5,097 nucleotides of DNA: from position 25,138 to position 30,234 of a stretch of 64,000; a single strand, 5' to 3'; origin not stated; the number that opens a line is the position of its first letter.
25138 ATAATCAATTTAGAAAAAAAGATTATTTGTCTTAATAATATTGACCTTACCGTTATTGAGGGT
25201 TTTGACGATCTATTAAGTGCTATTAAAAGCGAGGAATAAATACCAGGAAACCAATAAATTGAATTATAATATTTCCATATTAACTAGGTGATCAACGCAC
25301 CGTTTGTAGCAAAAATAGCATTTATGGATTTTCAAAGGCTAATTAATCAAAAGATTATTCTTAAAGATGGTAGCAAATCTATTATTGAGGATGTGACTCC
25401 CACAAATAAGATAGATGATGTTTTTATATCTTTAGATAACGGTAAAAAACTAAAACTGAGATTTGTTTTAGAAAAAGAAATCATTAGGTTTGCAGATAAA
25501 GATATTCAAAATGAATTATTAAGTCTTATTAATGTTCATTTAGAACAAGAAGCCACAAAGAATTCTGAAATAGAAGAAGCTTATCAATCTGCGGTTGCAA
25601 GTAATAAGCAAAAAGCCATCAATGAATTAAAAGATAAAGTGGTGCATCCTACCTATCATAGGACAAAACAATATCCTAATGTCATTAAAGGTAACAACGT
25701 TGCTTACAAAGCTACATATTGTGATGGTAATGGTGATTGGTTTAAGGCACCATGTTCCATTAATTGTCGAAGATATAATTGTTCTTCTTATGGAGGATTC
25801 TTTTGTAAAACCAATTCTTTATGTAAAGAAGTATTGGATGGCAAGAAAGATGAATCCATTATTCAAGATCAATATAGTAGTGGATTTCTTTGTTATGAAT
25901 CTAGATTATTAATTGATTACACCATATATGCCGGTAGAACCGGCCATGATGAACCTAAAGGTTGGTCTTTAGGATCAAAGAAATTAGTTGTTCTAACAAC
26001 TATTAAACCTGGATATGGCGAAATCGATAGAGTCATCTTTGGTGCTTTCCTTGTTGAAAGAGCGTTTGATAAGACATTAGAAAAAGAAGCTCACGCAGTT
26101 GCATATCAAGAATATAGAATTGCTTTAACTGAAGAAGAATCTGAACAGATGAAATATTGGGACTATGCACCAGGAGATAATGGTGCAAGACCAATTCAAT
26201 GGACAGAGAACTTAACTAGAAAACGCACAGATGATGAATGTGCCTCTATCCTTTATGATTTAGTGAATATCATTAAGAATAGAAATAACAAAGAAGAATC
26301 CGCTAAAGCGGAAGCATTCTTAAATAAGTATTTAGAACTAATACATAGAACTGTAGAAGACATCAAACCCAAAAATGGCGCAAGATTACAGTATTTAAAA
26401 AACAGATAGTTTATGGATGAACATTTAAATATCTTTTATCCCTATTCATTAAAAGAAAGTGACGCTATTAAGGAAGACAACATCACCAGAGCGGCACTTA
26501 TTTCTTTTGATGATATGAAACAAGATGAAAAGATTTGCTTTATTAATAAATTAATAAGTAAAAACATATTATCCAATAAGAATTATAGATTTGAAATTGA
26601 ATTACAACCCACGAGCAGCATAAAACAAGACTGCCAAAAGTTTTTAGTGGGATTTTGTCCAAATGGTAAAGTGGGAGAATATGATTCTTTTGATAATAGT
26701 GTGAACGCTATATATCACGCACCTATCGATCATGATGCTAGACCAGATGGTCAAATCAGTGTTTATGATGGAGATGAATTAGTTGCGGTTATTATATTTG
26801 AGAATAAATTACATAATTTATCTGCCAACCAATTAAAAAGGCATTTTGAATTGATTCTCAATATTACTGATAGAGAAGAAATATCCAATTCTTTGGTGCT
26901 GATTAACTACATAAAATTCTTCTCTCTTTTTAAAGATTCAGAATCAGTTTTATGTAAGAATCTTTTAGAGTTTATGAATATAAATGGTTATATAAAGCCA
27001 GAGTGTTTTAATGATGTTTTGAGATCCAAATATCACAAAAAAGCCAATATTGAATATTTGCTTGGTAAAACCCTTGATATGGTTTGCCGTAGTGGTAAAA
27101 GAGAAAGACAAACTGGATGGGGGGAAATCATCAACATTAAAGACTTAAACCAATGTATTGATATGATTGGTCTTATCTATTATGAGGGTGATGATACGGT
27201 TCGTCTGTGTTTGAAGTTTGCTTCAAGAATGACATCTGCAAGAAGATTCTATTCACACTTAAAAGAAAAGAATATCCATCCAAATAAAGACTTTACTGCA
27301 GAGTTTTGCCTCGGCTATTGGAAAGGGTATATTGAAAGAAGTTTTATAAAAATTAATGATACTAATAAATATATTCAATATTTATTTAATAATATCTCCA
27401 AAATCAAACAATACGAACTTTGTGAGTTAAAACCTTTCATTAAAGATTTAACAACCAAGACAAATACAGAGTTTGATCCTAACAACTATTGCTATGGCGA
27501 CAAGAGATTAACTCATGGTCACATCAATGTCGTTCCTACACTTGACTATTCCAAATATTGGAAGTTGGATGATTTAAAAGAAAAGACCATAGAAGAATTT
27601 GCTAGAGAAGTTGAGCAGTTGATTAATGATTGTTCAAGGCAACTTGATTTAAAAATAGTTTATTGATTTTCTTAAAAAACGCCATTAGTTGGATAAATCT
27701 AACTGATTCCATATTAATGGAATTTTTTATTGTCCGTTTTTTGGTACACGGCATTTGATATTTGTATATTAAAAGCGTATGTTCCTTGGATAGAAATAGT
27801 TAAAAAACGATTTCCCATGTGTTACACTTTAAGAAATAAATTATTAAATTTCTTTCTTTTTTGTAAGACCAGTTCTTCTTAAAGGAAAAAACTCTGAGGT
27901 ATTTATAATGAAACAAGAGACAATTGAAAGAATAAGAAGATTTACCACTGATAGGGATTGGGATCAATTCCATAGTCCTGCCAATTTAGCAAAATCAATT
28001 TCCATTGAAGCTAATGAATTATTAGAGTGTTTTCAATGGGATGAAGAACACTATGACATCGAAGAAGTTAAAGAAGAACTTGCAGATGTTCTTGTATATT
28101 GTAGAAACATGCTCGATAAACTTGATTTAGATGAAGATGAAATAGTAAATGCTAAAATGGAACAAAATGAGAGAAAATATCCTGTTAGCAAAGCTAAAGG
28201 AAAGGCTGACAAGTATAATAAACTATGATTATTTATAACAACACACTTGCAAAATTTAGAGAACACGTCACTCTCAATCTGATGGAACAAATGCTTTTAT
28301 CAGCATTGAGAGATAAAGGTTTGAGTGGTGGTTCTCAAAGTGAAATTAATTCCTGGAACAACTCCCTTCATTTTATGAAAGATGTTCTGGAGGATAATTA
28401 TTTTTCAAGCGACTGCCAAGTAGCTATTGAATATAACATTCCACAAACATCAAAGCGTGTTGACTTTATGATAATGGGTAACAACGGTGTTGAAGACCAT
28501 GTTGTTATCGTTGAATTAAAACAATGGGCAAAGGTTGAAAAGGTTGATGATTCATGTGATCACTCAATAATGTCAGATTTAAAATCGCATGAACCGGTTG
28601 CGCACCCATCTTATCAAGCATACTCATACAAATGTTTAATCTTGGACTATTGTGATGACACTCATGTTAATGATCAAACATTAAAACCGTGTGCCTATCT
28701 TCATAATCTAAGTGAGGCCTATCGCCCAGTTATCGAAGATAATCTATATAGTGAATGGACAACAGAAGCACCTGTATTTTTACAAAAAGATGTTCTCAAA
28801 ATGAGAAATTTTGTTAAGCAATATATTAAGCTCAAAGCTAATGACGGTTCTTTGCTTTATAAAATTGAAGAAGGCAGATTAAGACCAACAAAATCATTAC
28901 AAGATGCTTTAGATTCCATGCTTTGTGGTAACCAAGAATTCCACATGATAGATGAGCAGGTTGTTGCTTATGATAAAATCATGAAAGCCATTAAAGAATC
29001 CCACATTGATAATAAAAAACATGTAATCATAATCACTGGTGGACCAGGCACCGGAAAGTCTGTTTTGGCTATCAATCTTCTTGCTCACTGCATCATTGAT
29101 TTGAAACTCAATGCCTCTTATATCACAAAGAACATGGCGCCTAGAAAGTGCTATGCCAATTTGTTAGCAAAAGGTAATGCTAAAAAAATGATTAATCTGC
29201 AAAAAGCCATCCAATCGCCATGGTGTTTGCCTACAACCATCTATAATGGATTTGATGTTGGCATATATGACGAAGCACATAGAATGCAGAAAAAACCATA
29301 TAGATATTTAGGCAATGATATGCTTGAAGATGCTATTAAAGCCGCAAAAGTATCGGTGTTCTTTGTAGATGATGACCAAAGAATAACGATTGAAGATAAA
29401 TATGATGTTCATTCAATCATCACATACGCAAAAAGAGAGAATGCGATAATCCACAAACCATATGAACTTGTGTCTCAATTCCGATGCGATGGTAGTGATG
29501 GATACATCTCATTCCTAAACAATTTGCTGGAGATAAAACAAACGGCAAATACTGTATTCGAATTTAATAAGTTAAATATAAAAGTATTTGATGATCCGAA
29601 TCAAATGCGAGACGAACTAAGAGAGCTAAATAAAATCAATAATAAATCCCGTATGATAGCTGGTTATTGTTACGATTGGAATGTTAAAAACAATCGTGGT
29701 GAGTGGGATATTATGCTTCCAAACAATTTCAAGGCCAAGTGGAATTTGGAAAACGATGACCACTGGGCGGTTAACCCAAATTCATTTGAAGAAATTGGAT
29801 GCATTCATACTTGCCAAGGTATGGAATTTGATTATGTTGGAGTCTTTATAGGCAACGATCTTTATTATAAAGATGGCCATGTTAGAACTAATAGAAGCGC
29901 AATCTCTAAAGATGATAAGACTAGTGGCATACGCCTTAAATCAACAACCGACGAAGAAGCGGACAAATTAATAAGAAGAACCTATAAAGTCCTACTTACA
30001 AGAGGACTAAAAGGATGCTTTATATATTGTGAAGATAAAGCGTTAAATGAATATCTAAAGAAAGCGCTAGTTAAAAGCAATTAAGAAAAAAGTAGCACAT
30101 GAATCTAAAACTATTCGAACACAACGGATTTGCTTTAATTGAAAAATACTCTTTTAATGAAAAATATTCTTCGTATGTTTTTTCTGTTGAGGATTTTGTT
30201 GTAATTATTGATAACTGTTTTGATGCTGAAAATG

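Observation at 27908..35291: Tightly coupled five-gene operon: MazG-like NTP pyrophosphatase, DUF2075 nuclease-NTPase, nuclease-SF2 helicase, small SAM methyltransferase, second DUF2075. Candidate undescribed defence system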

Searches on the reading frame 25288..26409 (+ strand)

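Call 3: search_protein_families(library=pfam, proteins=[window:25288-26409:+], max_evalue=0.01)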
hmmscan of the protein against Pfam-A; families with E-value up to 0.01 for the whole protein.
window:25288-26409:+ (373 aa): 0 families

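Call 4: search_protein_families(library=padloc, proteins=[window:25288-26409:+], max_evalue=0.01)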
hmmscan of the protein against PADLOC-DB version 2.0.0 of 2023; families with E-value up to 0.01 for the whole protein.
window:25288-26409:+ (373 aa): 1 family
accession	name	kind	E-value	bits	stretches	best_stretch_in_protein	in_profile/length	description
PDLC04109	PD-T7-4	-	0.0052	14.3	0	70-113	163-205/211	-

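Call 5: search_protein_families(library=ncbifam, proteins=[window:25288-26409:+], max_evalue=0.01)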
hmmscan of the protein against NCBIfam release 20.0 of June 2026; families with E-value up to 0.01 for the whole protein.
window:25288-26409:+ (373 aa): 1 family
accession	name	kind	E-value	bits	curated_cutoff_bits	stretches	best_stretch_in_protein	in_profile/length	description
NF002063.0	PRK00893.1-3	equivalog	0.0089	15.7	171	0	62-147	50-136/142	aspartate carbamoyltransferase regulatory subunit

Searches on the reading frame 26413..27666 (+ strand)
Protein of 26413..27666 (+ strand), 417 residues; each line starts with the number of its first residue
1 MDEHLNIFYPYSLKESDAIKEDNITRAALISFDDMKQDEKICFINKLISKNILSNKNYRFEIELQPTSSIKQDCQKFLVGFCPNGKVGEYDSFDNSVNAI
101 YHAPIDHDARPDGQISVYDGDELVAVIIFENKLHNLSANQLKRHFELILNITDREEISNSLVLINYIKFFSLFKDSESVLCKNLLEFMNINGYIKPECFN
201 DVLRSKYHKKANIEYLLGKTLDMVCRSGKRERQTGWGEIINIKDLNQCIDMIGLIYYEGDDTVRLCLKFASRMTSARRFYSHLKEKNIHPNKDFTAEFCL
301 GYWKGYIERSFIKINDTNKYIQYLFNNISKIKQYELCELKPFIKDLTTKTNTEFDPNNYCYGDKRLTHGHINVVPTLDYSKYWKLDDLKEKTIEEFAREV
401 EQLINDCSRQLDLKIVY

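Call 3: search_protein_families(library=pfam, proteins=[window:26413-27666:+], max_evalue=0.01)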
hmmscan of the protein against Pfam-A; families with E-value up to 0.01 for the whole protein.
window:26413-27666:+ (417 aa): 1 family
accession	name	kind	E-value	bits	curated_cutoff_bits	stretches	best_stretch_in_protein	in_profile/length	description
PF18771.7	APOBEC3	-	0.00092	19.8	27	0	31-83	24-75/137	APOBEC3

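Call 4: search_protein_families(library=padloc, proteins=[window:26413-27666:+], max_evalue=0.01)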
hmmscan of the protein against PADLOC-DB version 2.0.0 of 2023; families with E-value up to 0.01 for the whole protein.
window:26413-27666:+ (417 aa): 0 families

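Call 5: search_protein_families(library=ncbifam, proteins=[window:26413-27666:+], max_evalue=0.01)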
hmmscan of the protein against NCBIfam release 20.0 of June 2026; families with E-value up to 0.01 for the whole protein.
window:26413-27666:+ (417 aa): 0 families

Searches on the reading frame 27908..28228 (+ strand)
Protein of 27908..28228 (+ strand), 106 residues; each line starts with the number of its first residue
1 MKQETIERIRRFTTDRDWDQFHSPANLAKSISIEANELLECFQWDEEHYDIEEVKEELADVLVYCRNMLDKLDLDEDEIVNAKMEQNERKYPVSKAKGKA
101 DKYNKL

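Call 3: search_protein_families(library=pfam, proteins=[window:27908-28228:+], max_evalue=0.01)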
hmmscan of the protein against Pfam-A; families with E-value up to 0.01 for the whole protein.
window:27908-28228:+ (106 aa): 2 families
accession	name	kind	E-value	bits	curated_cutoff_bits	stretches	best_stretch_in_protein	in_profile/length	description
PF12643.12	MazG-like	-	2e-15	57.2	27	1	30-106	2-85/85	MazG-like family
PF03819.22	MazG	-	0.0029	18.3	22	1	24-86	3-65/74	MazG nucleotide pyrophosphohydrolase domain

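Call 4: search_protein_families(library=padloc, proteins=[window:27908-28228:+], max_evalue=0.01)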
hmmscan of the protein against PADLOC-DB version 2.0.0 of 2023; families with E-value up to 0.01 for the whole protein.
window:27908-28228:+ (106 aa): 0 families

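Call 5: search_protein_families(library=ncbifam, proteins=[window:27908-28228:+], max_evalue=0.01)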
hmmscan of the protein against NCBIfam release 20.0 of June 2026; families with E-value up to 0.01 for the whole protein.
window:27908-28228:+ (106 aa): 1 family
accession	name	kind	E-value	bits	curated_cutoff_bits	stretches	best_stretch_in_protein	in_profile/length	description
NF007113.1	PRK09562.1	equivalog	0.0041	16.8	208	1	5-64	8-63/251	nucleoside triphosphate pyrophosphohydrolase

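Call 57: search_solved_structures(query=window:27908-28225:+, max_evalue=0.01, show_alignments=2)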
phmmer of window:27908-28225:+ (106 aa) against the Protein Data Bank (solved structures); distinct sequences matched with E-value up to 0.01: 7.
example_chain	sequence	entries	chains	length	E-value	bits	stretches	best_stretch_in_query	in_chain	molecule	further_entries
4qgp_A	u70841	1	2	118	8.8e-20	74.3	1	3-95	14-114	pyrophosphatase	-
2a3q_A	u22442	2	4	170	1.6e-15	60.6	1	7-105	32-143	hypothetical protein | Protein RS21-C6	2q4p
6sqw_A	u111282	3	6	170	1.6e-15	60.6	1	7-105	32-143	dCTP pyrophosphatase 1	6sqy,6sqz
7mu5_A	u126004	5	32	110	1e-11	48.4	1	6-92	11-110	dCTP pyrophosphatase 1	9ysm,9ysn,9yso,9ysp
2oie_A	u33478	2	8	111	2.3e-10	44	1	6-87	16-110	RS21-C6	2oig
4dk4_A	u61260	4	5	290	0.0058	20.3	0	13-66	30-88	Deoxyuridine triphosphatase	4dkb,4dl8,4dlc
4dk2_A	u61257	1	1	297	0.006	20.2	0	13-66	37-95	Deoxyuridine triphosphatase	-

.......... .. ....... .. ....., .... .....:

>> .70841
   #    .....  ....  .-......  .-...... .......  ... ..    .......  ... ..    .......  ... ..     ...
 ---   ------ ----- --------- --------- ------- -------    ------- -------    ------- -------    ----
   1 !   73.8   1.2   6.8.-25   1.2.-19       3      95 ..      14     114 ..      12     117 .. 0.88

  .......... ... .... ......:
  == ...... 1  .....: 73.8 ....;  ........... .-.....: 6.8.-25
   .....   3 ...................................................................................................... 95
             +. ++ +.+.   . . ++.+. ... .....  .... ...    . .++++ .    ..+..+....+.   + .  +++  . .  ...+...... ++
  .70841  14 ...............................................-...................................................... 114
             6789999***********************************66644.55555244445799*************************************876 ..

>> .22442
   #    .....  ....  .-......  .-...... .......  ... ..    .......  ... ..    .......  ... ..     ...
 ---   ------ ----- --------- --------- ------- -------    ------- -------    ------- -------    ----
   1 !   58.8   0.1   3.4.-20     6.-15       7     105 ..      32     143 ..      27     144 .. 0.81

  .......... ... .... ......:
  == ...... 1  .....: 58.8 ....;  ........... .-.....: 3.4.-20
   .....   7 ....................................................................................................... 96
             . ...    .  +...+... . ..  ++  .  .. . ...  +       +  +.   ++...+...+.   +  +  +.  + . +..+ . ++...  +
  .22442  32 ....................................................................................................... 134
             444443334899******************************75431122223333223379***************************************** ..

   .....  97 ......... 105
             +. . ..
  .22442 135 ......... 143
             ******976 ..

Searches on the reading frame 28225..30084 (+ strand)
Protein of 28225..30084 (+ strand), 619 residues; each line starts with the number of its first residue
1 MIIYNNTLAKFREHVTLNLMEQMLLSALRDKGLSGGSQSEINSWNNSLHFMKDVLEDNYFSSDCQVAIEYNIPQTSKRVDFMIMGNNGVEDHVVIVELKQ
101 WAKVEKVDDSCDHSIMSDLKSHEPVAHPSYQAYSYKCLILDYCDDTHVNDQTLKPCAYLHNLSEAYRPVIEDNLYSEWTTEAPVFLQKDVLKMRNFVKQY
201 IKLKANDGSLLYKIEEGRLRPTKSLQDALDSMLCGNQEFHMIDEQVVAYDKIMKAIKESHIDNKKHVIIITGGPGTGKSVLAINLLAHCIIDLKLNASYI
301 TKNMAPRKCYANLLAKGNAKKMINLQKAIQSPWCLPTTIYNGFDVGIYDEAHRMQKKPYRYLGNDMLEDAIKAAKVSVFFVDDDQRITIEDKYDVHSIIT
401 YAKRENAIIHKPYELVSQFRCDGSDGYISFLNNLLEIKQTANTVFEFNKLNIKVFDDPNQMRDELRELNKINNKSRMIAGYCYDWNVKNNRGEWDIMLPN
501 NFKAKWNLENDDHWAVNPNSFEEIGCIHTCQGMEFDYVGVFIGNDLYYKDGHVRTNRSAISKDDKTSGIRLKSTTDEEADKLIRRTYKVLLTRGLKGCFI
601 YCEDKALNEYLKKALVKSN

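Call 3: search_protein_families(library=pfam, proteins=[window:28225-30084:+], max_evalue=0.01)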
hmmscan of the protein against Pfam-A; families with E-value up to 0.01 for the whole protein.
window:28225-30084:+ (619 aa): 8 families
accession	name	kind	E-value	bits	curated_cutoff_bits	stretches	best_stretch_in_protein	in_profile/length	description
PF09848.15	SLFN-g3_helicase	-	3.2e-88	296.8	24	1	265-604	1-354/354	Schlafen group 3, DNA/RNA helicase domain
PF04851.21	ResIII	-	5.5e-05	23.6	22.5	0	240-289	3-47/164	Type III restriction enzyme, res subunit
PF20720.3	nSTAND3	-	0.00021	21.5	27.2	1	263-290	15-42/155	Novel STAND NTPase 3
PF24883.2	NPHP3_N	-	0.0017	19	24.8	1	262-302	19-59/164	Nephrocystin 3, N-terminal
PF06745.19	ATPase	-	0.0047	16.8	26.6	0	264-312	18-66/231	KaiC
PF13481.12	AAA_25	-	0.0068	16.5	27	0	264-289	32-57/195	AAA domain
PF13245.12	AAA_19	-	0.0071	17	25.1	0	264-294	10-39/134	AAA domain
PF13521.12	AAA_28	-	0.0073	17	27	0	268-288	2-22/164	AAA domain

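Call 4: search_protein_families(library=padloc, proteins=[window:28225-30084:+], max_evalue=0.01)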
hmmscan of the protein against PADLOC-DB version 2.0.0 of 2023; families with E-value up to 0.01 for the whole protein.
window:28225-30084:+ (619 aa): 6 families
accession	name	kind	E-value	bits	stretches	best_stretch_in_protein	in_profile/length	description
PDLC05014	PDC-S41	-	1.5e-24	84.3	3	395-601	425-622/657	-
PDLC02350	AbiO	-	2.9e-16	57.3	1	237-472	175-373/468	AbiO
PDLC02372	Nhi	-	1.4e-15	55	1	245-559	187-432/470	-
PDLC00915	TRIP13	-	0.0071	13.8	0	213-287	12-85/302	TRIP13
PDLC00104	GajB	-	0.0078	13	0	258-284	9-34/574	UrvD helicase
PDLC04140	mad8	-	0.0083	13.7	0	263-289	25-51/314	mads_8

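Call 5: search_protein_families(library=ncbifam, proteins=[window:28225-30084:+], max_evalue=0.01)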
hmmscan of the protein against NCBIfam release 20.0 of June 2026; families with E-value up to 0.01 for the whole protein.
window:28225-30084:+ (619 aa): 8 families
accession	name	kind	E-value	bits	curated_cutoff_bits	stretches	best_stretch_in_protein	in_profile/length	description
TIGR00764.1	lon_rel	equivalog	0.00029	19.6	516.6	1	242-304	17-75/608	ATP-dependent protease LonB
TIGR01447.1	recD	equivalog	0.00043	19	310.15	1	264-290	162-188/597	exodeoxyribonuclease V subunit alpha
TIGR01448.2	helicase_RecD2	equivalog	0.0013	16.9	500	1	254-285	323-350/713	SF1B family DNA helicase RecD2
NF038214.1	IS21_help_AAA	equivalog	0.0016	18.2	200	1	245-303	71-127/232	IS21-like element helper ATPase IstB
NF008127.0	PRK10875.1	equivalog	0.0054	15.3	671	1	243-316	154-221/619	exodeoxyribonuclease V subunit alpha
TIGR03600.1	phage_DnaB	exception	0.0063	15.6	498.65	1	264-327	193-258/421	phage replicative helicase, DnaB family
NF006743.0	PRK09270.1-2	equivalog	0.0068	15.5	227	0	245-288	8-51/217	nucleoside/nucleotide kinase family protein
TIGR03877.1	thermo_KaiC_1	hypoth_equivalog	0.0079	15.7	307.25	0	263-302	20-58/238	KaiC domain-containing protein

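Call 38: find_related_loci(query=A5, collection=metagenome_contigs, flank=7000)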
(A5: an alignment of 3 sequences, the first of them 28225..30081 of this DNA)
Query A5 (619 aa) in metagenome_contigs; peptide patterns used: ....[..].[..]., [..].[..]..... (x = any residue, [..] = any of these).
600 stretches matched a pattern (row limit reached: there are more); 583 encode a relative of the query (tblastn E <= 1e-3); the best 80 are kept; 80 distinct loci.
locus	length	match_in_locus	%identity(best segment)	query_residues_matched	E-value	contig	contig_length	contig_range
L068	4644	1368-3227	50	1-615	0e+0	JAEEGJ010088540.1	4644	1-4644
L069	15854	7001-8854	50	1-613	0e+0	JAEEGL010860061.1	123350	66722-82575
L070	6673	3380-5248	49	1-617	0e+0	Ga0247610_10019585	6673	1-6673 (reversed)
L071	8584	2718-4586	49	1-617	0e+0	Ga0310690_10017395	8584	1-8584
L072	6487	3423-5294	47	1-619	0e+0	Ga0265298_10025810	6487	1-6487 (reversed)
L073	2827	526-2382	49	1-615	0e+0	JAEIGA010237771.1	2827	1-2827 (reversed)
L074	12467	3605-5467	47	1-616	0e+0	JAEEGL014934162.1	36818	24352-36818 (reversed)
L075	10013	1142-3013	47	1-619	0e+0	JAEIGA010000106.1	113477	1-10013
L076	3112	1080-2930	47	1-613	0e+0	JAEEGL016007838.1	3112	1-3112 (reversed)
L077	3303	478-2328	47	1-612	0e+0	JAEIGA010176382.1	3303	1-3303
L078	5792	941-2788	47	1-611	0e+0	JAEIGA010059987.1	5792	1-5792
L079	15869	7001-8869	49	1-617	0e+0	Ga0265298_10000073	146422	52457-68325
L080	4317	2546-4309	47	1-583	4e-180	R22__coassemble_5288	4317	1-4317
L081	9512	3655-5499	46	1-617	3e-167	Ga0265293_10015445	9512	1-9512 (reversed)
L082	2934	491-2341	45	1-619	4e-177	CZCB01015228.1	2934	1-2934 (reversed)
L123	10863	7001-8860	43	1-612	5e-148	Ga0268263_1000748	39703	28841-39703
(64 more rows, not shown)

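Call 63: search_protein_families(library=pfam, proteins=[L123:9433-10644:+, L123:8868-9458:+], max_evalue=0.01)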
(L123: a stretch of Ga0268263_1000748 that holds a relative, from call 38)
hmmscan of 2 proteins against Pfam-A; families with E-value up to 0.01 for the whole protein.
L123:9433-10644:+ (404 aa): 1 family
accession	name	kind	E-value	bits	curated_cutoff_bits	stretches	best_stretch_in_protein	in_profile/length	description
PF13395.12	HNH_4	-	1.6e-12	47.6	22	1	264-317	1-53/54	HNH endonuclease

L123:8868-9458:+ (197 aa): 7 families
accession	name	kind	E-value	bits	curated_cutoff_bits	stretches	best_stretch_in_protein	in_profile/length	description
PF13649.12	Methyltransf_25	-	6.2e-13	49.7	27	1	41-129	1-97/97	Methyltransferase domain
PF13489.12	Methyltransf_23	-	4.8e-10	39.9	27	1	31-134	16-117/164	Methyltransferase domain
PF08241.18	Methyltransf_11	-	3.3e-09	37.7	21.2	1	42-132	1-94/95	Methyltransferase domain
PF08242.18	Methyltransf_12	-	6.1e-09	36.9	30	1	42-130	1-97/98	Methyltransferase domain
PF05891.18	Methyltransf_PK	-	3.4e-06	27.2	27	1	39-131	57-157/218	AdoMet dependent proline di-methyltransferase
PF03848.20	TehB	-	3e-05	24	20.4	1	15-129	8-128/193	Tellurite resistance protein TehB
PF13847.12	Methyltransf_31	-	0.0081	16.3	27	0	36-132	2-108/145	Methyltransferase domain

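Call 65: search_protein_families(library=ncbifam, proteins=[L123:9433-10644:+], max_evalue=1)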
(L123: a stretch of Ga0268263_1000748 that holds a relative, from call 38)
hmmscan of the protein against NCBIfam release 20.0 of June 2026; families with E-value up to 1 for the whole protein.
L123:9433-10644:+ (404 aa): 3 families
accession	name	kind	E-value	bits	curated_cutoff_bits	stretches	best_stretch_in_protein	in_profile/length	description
TIGR01865.2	cas_Csn1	equivalog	9.4e-07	27.4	100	1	240-364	555-680/1070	type II CRISPR RNA-guided endonuclease Cas9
TIGR00053.1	TIGR00053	subfamily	0.19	12.4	87.25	1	122-188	22-86/92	YafQ family addiction module toxin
NF002098.0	PRK00943.1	equivalog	0.19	10.6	299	1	175-199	46-70/347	selenide, water dikinase SelD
